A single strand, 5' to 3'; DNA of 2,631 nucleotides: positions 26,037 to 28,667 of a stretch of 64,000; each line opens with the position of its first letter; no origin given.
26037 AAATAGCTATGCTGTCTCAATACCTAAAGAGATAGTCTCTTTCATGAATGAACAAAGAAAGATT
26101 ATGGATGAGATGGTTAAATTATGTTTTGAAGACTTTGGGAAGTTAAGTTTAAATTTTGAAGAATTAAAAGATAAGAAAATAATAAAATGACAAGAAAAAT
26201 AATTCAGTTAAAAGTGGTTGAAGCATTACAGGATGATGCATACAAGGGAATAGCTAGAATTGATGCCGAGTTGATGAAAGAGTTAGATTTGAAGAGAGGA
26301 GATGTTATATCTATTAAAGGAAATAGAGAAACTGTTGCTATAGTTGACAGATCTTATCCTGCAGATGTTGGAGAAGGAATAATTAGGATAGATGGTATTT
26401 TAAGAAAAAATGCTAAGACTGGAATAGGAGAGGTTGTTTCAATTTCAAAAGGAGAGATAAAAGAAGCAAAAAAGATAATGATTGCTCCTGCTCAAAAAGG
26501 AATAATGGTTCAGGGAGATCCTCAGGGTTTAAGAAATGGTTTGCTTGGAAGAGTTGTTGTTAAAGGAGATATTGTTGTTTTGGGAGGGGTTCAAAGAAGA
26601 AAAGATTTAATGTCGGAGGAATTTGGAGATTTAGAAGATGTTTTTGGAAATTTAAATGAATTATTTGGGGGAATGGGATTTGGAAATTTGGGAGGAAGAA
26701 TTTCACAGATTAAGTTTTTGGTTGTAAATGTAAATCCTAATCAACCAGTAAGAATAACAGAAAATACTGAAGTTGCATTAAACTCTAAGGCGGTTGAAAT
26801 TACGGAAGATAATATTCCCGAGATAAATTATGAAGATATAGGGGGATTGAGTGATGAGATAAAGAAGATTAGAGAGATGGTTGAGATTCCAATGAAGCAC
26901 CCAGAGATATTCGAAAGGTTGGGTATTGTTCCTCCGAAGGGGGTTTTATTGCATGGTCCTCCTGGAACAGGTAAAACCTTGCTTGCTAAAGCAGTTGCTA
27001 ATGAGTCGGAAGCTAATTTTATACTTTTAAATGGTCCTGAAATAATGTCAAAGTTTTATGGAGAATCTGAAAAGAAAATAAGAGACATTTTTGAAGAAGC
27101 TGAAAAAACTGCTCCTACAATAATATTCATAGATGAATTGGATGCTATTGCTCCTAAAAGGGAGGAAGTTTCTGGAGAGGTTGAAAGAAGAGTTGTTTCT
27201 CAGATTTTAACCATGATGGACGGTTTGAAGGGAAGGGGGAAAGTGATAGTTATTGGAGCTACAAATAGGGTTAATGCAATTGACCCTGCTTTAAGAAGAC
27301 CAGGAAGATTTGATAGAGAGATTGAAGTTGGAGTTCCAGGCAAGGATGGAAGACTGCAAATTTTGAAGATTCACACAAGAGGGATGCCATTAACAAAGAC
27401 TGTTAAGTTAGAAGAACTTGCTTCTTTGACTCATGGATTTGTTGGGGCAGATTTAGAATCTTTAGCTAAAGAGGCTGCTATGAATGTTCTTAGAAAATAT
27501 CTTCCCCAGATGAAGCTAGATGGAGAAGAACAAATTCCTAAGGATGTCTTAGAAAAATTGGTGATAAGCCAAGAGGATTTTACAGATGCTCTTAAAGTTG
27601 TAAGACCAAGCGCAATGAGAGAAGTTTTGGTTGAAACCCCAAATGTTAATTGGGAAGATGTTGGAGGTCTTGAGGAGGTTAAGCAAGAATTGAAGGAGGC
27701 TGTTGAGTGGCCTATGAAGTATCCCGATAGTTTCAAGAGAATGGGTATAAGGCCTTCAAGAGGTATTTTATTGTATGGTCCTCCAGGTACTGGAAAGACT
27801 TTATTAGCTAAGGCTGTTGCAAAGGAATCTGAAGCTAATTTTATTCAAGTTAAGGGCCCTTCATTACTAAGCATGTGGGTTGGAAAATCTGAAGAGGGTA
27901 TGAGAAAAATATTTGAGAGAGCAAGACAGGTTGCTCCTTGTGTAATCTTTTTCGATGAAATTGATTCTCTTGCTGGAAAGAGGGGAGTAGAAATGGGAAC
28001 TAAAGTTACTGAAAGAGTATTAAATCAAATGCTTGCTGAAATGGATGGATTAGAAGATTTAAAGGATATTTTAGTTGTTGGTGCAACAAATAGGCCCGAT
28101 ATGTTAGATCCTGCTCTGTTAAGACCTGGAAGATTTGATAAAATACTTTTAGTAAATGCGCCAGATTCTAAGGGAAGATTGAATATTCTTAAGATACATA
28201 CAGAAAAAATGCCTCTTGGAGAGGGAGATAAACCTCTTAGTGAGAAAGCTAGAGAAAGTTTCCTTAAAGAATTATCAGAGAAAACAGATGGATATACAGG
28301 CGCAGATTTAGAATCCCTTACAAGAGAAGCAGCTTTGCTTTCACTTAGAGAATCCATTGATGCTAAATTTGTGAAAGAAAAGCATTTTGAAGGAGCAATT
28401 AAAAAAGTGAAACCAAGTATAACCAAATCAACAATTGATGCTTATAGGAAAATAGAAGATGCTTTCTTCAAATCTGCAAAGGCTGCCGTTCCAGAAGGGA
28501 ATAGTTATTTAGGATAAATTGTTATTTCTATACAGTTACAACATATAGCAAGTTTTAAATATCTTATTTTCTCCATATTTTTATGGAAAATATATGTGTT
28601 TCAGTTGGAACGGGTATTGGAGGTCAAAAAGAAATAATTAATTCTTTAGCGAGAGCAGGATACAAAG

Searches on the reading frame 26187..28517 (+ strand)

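Call 54: search_protein_families(library=pfam, proteins=[window:26187-28517:+], max_evalue=0.00001)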
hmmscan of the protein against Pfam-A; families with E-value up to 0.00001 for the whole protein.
window:26187-28517:+ (776 aa): 24 families
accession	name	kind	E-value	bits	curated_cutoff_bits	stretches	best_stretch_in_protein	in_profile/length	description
PF00004.35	AAA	-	6.7e-97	321.4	21.2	2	253-382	1-130/131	ATPase family associated with various cellular activities (AAA)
PF17862.7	AAA_lid_3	-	1.8e-28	98.1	27.2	2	693-735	4-44/45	AAA+ lid domain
PF02359.24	CDC48_N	-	6.5e-26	90.8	35.1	1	7-89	1-83/85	Cell division protein 48 (CDC48), N-terminal domain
PF05496.18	RuvB_N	-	2.2e-15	57.2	27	1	252-329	35-104/159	Holliday junction DNA helicase RuvB P-loop domain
PF13191.12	AAA_16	-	6e-14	53.3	32.6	0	523-578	24-85/167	AAA ATPase domain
PF07724.20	AAA_2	-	2.5e-11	44.3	27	0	253-346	6-101/166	AAA domain (Cdc48 subfamily)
PF06068.19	TIP49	-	1.2e-10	41.6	23.8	0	524-572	50-100/347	TIP49 P-loop domain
PF13173.12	AAA_14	-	2.5e-10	40.9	27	0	253-329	5-82/129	AAA domain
PF13401.12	AAA_22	-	3.1e-10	40.9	27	0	253-285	8-43/130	AAA domain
PF13671.12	AAA_33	-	6.3e-10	39.9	27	0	253-305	2-52/143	AAA domain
PF07728.20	AAA_5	-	6.8e-09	36.3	22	0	527-644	2-135/139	AAA domain (dynein-related subfamily)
PF02933.23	CDC48_2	-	1.6e-08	34.5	22.4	1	112-205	7-64/64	Cell division protein 48 (CDC48), domain 2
PF20720.3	nSTAND3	-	7.5e-08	32.7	27.2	0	253-316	20-72/155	Novel STAND NTPase 3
PF24883.2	NPHP3_N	-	8.3e-08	33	24.8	0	524-550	22-48/164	Nephrocystin 3, N-terminal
PF00910.28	RNA_helicase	-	4.1e-07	30.9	21.5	0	527-552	1-26/105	RNA helicase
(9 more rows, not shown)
